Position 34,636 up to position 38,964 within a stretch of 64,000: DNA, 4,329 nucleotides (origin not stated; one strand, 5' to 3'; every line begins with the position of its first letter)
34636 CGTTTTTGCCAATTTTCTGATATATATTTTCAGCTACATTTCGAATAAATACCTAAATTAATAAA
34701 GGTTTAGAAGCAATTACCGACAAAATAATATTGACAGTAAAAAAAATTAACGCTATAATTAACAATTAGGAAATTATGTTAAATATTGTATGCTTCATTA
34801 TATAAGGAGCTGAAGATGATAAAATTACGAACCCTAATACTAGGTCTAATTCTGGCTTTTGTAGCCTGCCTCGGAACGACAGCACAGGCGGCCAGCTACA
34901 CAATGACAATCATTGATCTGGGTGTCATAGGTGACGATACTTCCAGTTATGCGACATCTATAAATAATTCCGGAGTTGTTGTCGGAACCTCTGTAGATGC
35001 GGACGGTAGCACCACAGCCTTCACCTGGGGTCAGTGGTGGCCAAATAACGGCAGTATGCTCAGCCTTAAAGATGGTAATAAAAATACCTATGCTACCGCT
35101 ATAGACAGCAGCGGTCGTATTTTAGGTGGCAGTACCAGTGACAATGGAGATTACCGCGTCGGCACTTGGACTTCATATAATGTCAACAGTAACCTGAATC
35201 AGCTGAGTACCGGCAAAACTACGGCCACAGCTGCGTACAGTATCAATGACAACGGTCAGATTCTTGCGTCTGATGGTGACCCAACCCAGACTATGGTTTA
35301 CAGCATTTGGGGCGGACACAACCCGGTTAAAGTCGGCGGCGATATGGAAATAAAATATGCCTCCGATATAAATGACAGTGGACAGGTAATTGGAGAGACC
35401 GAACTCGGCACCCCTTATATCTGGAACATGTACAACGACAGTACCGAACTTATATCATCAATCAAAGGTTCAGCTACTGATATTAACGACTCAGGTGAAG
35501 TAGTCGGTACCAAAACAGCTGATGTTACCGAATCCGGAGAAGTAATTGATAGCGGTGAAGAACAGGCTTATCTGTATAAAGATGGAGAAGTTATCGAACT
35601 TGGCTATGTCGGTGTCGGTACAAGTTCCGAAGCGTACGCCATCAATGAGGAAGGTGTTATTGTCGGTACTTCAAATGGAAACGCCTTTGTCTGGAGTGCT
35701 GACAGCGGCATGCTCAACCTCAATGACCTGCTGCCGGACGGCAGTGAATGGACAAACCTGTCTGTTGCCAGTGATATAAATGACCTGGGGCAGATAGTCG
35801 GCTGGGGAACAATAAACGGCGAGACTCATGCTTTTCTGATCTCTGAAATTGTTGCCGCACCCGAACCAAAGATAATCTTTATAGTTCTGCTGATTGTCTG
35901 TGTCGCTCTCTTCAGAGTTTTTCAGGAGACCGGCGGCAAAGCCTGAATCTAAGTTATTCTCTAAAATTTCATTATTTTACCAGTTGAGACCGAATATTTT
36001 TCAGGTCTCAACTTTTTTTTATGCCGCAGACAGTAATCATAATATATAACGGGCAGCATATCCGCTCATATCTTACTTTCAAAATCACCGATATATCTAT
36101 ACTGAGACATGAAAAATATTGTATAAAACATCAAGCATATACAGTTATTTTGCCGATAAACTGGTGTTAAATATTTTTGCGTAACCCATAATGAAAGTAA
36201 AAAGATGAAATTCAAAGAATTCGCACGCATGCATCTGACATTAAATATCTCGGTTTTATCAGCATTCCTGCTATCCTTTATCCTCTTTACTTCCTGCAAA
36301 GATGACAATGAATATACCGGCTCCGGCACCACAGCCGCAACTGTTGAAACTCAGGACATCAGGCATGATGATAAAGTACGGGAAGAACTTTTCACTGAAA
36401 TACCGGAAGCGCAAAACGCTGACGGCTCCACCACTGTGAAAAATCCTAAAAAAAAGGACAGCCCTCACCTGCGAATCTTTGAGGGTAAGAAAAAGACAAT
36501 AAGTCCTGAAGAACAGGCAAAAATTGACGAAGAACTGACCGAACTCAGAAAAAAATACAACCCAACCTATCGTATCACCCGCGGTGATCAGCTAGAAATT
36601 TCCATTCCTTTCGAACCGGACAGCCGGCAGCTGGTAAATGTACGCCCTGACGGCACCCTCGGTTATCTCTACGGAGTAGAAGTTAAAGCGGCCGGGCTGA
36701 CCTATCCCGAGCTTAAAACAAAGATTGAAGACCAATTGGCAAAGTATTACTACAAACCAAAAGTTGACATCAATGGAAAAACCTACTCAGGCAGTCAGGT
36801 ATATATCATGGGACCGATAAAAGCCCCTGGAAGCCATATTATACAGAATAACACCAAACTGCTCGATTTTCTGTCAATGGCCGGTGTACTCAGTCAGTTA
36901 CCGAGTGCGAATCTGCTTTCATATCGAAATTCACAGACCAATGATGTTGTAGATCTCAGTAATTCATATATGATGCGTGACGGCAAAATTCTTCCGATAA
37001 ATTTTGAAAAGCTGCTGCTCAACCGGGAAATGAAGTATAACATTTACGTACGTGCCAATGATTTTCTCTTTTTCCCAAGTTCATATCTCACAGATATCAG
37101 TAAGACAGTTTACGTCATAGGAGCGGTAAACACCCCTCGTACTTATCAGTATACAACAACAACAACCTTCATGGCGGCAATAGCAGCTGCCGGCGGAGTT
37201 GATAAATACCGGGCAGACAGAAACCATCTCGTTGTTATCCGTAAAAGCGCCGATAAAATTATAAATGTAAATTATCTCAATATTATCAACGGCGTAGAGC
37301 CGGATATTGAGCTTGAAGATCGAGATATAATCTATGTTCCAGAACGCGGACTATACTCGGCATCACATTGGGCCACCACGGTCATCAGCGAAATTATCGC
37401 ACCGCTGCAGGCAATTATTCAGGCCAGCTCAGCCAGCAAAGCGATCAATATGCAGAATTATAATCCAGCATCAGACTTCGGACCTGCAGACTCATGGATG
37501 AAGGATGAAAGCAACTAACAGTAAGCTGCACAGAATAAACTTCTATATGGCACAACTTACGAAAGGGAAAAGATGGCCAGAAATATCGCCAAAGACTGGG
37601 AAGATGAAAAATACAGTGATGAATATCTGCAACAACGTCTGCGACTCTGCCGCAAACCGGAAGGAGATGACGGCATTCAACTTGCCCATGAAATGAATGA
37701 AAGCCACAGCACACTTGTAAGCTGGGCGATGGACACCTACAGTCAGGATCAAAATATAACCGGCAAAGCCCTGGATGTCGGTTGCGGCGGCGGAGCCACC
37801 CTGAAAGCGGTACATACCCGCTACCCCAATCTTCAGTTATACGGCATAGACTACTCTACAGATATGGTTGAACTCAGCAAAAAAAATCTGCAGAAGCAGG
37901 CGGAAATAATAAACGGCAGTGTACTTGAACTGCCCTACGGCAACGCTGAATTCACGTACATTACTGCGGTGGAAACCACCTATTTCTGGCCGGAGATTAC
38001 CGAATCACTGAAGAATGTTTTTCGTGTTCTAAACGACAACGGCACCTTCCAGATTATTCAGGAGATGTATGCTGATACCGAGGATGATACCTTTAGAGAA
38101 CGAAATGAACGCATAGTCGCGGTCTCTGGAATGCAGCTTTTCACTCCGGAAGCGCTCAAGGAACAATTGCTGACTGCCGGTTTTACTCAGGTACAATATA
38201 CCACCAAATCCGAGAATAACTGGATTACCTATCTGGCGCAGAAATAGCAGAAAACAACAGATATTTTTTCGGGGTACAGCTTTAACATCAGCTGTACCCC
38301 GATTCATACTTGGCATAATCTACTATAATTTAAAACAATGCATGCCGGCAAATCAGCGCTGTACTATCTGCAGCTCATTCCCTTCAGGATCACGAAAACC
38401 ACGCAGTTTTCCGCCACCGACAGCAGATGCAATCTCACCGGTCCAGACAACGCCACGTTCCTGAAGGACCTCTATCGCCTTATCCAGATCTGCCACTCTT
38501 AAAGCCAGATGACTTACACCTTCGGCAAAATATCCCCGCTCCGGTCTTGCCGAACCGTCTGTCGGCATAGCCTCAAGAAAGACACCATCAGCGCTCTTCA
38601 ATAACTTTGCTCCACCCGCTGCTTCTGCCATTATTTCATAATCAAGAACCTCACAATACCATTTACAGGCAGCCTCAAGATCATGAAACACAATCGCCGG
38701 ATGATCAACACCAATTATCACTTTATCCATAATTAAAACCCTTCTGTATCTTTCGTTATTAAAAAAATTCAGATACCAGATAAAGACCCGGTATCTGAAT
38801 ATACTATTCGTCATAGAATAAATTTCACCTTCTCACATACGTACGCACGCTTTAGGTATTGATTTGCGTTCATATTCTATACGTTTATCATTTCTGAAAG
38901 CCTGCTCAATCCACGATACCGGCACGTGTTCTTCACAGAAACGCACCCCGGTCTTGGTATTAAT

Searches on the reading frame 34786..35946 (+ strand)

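Call 10: search_protein_families(library=pfam, proteins=[window:34786-35946:+], max_evalue=0.001)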
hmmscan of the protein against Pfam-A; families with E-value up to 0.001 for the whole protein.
window:34786-35946:+ (386 aa): 1 family
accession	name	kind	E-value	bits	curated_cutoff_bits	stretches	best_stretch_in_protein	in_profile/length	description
PF11949.14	DUF3466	-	3.2e-06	26.4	25.1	0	217-337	376-502/609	Protein of unknown function (DUF3466)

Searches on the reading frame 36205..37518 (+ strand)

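Call 10: search_protein_families(library=pfam, proteins=[window:36205-37518:+], max_evalue=0.001)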
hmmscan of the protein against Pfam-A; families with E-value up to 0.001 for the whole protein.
window:36205-37518:+ (437 aa): 3 families
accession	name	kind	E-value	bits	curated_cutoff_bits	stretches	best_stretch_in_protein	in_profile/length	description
PF22461.2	SLBB_2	-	2.7e-16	59.9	27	1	300-378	1-79/79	SLBB domain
PF02563.21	Poly_export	-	5.1e-13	49.4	28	1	119-190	4-75/77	Polysaccharide biosynthesis/export protein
PF10531.15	SLBB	-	1.8e-11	44.2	27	1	302-349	2-47/55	SLBB domain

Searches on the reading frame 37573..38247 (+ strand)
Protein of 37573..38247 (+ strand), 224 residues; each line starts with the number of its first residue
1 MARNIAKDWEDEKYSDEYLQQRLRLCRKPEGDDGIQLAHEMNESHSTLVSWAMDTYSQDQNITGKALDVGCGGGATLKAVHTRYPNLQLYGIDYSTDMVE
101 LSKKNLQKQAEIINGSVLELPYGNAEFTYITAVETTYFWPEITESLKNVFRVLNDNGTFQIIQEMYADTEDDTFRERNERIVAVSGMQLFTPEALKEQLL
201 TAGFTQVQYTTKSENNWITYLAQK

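Call 9: search_protein_families(library=pfam, proteins=[window:37573-38247:+], max_evalue=0.001)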
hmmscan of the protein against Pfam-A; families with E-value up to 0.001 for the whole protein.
window:37573-38247:+ (224 aa): 8 families
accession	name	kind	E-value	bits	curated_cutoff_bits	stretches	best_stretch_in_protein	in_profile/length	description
PF08241.18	Methyltransf_11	-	5.1e-17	62.7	21.2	1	67-159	1-93/95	Methyltransferase domain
PF13649.12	Methyltransf_25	-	9.3e-17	61.9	27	1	67-157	2-97/97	Methyltransferase domain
PF13847.12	Methyltransf_31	-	1.1e-13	51.5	27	1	65-165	6-113/145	Methyltransferase domain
PF08242.18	Methyltransf_12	-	1.5e-12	48.5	30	1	67-159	1-98/98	Methyltransferase domain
PF13489.12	Methyltransf_23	-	1.2e-11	45.1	27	1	61-208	21-163/164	Methyltransferase domain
PF01209.24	Ubie_methyltran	-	9.6e-08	32.1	20.1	1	61-163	45-153/233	ubiE/COQ5 methyltransferase family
PF00891.24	Methyltransf_2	-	2e-07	31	22.3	1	38-177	40-180/210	O-methyltransferase domain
PF05175.20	MTS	-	8.2e-06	26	23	1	60-110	29-79/170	Methyltransferase small domain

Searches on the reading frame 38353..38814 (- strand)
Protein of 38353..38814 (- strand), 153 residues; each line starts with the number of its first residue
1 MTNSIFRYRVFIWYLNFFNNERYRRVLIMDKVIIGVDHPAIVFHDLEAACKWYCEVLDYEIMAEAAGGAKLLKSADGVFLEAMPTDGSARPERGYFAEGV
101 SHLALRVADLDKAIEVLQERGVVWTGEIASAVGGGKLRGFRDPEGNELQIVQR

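Call 9: search_protein_families(library=pfam, proteins=[window:38353-38814:-], max_evalue=0.001)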
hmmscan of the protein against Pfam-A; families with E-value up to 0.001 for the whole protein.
window:38353-38814:- (153 aa): 4 families
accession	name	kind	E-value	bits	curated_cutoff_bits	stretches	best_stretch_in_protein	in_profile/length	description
PF00903.31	Glyoxalase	-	1.6e-14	54.7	20.6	1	36-150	2-121/121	Glyoxalase/Bleomycin resistance protein/Dioxygenase superfamily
PF13669.12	Glyoxalase_4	-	5.9e-08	33.4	27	1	37-126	1-95/109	Glyoxalase/Bleomycin resistance protein/Dioxygenase superfamily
PF18029.7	Glyoxalase_6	-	1.8e-07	32.2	23.6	1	44-151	7-106/106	Glyoxalase-like domain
PF22677.2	Ble-like_N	-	0.00066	19.8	24.5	0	38-62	4-28/41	Bleomycin resistance protein-like N-terminal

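Call 53: search_protein_families(library=ncbifam, proteins=[window:38353-38814:-], max_evalue=0.001)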
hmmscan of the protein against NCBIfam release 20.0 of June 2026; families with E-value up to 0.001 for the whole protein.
window:38353-38814:- (153 aa): 4 families
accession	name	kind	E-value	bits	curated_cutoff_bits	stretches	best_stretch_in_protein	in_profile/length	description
NF050075.1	SMU1112c_YaeR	equivalog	3.5e-09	37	140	1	35-150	3-123/125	SMU1112c/YaeR family gloxylase I-like metalloprotein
NF008551.0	PRK11478.1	equivalog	3.2e-06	27.6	148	1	36-151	7-127/129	VOC family protein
TIGR03081.1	metmalonyl_epim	equivalog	7.5e-05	23.3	114.95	0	36-131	2-105/129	methylmalonyl-CoA epimerase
TIGR01263.1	4HPPD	equivalog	0.0006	19.4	277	0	96-122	235-261/353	4-hydroxyphenylpyruvate dioxygenase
